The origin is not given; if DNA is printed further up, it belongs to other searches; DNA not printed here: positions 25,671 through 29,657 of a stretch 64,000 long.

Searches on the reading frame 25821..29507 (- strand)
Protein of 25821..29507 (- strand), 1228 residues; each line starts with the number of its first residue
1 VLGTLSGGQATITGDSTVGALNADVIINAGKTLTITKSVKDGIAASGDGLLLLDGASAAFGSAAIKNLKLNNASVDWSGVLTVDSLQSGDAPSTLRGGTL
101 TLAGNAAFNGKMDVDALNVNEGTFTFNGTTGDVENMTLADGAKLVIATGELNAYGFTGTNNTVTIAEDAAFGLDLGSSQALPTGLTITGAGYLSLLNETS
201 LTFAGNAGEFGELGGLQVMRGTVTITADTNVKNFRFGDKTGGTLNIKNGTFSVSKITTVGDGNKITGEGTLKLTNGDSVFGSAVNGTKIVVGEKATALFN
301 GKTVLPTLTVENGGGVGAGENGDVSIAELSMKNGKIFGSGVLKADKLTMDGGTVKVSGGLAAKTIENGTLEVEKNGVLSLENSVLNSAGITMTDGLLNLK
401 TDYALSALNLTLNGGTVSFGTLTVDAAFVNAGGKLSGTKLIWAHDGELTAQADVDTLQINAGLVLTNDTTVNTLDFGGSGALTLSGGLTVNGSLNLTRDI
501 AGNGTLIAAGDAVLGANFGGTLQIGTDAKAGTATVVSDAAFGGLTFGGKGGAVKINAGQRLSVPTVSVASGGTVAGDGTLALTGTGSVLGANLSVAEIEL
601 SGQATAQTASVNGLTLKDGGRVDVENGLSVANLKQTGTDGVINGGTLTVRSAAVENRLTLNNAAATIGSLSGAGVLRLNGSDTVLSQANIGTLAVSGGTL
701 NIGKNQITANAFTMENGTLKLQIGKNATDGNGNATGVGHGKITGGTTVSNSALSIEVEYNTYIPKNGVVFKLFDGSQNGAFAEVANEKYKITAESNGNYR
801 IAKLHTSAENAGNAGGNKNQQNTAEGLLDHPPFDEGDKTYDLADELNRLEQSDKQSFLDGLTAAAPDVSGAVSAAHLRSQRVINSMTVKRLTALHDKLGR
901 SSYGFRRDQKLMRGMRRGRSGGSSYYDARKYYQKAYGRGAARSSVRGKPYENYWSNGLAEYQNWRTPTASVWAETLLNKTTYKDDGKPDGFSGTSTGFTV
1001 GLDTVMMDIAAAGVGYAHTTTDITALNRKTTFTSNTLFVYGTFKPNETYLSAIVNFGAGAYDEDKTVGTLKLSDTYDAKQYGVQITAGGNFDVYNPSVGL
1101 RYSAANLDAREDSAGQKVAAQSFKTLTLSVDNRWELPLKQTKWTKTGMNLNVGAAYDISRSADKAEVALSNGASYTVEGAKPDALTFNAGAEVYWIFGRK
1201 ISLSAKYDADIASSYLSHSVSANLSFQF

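Call 55: search_protein_families(library=pfam, proteins=[window:25821-29507:-], max_evalue=0.001)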
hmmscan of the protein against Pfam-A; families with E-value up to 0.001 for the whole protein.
window:25821-29507:- (1228 aa): 1 family
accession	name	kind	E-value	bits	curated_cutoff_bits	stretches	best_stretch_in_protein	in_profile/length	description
PF03797.25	Autotransporter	-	1.7e-24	87.4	26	1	971-1208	1-255/255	Autotransporter beta-domain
